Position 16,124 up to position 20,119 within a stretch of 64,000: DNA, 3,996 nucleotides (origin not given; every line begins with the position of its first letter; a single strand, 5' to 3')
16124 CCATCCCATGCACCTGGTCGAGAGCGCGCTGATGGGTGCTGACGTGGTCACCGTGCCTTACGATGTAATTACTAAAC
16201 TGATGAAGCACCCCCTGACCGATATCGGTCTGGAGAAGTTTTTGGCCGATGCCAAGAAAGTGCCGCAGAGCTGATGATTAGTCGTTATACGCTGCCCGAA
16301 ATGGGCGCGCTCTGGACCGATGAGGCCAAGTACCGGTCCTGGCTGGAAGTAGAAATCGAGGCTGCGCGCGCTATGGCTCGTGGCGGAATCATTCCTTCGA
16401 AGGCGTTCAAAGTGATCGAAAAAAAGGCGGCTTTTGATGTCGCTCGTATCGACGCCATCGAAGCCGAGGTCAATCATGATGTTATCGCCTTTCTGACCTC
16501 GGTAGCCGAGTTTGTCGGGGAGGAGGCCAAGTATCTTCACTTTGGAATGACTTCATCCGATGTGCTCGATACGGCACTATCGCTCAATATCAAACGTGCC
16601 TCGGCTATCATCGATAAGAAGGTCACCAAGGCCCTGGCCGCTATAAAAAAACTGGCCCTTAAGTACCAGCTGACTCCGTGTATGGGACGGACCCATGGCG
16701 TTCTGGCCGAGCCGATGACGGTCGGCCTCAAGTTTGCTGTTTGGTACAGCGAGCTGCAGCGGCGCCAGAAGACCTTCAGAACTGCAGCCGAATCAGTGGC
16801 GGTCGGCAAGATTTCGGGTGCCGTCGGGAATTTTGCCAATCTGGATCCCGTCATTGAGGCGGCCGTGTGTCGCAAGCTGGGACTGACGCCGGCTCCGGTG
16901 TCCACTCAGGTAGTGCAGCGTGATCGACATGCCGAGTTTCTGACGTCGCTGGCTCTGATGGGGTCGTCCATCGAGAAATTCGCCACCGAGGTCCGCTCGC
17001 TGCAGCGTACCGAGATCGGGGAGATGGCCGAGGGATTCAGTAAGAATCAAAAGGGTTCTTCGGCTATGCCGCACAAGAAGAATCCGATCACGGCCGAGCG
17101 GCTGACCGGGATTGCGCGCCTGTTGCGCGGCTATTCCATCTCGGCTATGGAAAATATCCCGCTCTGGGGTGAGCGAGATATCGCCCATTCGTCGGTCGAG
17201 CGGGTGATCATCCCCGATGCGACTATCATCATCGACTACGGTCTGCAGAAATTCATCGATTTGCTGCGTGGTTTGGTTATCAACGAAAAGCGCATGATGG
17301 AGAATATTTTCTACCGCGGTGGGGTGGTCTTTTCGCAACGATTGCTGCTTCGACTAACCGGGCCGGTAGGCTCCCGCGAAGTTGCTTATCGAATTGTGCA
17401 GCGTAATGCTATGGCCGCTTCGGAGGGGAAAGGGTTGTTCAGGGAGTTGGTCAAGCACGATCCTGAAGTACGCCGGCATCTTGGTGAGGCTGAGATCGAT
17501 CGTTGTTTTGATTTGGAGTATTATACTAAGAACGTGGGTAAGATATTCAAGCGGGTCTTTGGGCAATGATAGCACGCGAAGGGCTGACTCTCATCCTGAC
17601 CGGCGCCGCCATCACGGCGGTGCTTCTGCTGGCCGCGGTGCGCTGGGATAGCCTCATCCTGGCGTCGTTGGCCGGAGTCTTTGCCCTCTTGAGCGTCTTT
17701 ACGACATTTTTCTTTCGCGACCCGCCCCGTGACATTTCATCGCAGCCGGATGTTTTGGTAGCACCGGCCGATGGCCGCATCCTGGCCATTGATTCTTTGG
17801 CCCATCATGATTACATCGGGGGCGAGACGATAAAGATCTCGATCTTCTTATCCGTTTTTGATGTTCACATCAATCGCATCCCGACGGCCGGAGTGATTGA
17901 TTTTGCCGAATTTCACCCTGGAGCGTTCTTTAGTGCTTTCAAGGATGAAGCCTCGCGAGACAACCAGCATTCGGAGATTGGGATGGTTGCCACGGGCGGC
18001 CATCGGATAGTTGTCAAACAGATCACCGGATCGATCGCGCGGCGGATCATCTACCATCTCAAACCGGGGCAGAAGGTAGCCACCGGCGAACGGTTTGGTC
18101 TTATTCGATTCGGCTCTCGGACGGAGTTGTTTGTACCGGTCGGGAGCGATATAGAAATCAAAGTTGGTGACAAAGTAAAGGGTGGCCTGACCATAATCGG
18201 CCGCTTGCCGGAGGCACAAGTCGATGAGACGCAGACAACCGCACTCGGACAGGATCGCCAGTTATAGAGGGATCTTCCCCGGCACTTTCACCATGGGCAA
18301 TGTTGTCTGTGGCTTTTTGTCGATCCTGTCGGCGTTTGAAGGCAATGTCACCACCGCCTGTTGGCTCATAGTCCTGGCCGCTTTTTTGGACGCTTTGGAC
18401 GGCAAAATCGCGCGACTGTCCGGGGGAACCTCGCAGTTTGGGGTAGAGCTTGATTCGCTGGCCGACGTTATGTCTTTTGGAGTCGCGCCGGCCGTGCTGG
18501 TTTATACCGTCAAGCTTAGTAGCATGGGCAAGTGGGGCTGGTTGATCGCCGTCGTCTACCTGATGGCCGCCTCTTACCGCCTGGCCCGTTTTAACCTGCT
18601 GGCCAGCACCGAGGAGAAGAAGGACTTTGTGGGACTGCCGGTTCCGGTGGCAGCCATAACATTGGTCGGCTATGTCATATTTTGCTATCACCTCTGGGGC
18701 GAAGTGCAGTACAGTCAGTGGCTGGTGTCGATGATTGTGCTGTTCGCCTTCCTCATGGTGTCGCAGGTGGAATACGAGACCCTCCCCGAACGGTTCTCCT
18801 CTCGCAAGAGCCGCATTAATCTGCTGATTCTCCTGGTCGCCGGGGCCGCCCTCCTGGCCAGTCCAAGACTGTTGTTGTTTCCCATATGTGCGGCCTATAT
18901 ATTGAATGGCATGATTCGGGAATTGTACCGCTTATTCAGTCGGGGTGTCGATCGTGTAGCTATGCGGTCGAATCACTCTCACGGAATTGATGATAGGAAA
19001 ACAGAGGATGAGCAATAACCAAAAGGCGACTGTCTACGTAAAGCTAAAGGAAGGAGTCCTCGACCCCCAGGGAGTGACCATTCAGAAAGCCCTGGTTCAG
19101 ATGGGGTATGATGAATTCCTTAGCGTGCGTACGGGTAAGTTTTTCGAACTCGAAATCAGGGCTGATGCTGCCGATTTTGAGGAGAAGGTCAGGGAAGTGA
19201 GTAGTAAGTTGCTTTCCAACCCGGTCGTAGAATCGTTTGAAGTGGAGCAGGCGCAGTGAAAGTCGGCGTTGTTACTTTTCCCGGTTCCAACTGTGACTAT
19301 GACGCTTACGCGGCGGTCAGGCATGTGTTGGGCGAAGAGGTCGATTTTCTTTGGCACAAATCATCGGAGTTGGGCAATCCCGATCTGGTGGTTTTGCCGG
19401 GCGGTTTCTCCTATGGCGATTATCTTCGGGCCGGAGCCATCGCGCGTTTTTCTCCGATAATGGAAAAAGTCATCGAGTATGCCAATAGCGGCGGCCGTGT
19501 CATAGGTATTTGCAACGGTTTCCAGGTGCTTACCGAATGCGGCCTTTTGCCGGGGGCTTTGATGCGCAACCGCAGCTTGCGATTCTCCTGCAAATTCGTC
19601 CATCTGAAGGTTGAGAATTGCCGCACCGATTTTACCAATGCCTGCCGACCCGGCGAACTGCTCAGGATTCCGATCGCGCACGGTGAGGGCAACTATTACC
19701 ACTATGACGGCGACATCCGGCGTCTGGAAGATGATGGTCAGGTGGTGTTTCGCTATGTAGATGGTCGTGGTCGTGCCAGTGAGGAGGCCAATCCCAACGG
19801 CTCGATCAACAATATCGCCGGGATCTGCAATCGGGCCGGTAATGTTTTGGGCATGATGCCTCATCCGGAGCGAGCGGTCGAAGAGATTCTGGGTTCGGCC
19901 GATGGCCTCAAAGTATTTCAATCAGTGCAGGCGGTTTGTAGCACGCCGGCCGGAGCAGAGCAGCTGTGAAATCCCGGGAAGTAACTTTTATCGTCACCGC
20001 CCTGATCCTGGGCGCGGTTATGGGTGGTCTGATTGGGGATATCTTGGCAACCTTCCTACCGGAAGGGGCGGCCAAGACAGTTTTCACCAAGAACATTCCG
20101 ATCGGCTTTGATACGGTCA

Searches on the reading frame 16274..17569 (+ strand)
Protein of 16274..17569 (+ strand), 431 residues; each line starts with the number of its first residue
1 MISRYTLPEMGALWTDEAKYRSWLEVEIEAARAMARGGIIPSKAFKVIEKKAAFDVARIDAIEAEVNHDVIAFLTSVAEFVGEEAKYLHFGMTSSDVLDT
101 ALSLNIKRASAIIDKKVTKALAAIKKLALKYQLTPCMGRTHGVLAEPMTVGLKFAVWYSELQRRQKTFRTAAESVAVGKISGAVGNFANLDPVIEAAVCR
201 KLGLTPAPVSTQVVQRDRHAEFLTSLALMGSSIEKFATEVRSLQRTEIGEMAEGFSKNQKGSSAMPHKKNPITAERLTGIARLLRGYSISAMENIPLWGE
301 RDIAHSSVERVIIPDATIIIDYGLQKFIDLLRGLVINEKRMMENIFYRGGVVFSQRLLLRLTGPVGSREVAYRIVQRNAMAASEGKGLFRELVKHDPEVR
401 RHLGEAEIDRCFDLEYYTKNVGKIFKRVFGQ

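Call 47: search_protein_families(library=pfam, proteins=[window:16274-17569:+], max_evalue=0.00001)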
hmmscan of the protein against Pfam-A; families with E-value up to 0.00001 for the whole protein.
window:16274-17569:+ (431 aa): 2 families
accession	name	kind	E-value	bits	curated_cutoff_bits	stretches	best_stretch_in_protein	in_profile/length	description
PF00206.25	Lyase_1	-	1.6e-52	179.3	27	1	7-282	7-308/312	Lyase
PF10397.14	ADSL_C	-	3.8e-23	82.1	32.7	1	350-428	1-79/79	Adenylosuccinate lyase C-terminus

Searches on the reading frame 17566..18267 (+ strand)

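Call 47: search_protein_families(library=pfam, proteins=[window:17566-18267:+], max_evalue=0.00001)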
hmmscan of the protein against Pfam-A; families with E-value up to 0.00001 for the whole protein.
window:17566-18267:+ (233 aa): 1 family
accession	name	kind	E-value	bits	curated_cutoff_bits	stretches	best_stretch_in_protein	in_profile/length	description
PF02666.20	PS_Dcarbxylase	-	1.9e-37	129.3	22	1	44-211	3-197/198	Phosphatidylserine decarboxylase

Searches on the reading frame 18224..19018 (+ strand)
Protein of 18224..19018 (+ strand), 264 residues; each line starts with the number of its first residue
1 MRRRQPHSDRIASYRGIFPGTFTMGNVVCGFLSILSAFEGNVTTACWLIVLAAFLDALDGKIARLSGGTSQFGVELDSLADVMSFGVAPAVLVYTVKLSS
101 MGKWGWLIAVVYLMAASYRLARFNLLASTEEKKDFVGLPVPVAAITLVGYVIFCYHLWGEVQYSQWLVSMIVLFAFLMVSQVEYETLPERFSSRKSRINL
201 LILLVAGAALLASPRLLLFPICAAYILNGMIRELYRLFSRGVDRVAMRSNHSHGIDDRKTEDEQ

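Call 71: search_protein_families(library=pfam, proteins=[window:18224-19018:+], max_evalue=0.00001)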
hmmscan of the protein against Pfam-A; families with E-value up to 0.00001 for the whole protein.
window:18224-19018:+ (264 aa): 1 family
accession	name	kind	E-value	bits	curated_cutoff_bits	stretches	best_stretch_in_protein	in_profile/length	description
PF01066.26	CDP-OH_P_transf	-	1.3e-22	81.3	22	1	18-174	3-149/152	CDP-alcohol phosphatidyltransferase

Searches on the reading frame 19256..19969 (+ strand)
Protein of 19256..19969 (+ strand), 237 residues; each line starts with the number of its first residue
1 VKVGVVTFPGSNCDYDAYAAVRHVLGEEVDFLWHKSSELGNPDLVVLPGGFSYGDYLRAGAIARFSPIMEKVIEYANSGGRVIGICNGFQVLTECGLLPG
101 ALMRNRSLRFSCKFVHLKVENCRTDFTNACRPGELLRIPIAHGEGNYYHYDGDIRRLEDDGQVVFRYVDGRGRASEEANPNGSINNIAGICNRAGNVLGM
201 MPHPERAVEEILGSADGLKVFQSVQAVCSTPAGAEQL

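Call 71: search_protein_families(library=pfam, proteins=[window:19256-19969:+], max_evalue=0.00001)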
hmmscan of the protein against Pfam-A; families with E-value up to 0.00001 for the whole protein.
window:19256-19969:+ (237 aa): 3 families
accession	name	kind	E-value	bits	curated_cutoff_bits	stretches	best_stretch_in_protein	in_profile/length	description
PF13507.12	GATase_5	-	5.5e-47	160.5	27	1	2-211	3-233/260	CobB/CobQ-like glutamine amidotransferase domain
PF07685.20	GATase_3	-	1.1e-09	38.7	27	1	20-94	18-90/196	CobB/CobQ-like glutamine amidotransferase domain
PF01965.30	DJ-1_PfpI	-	3.3e-06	27.5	26.6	1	39-101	59-116/165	DJ-1/PfpI family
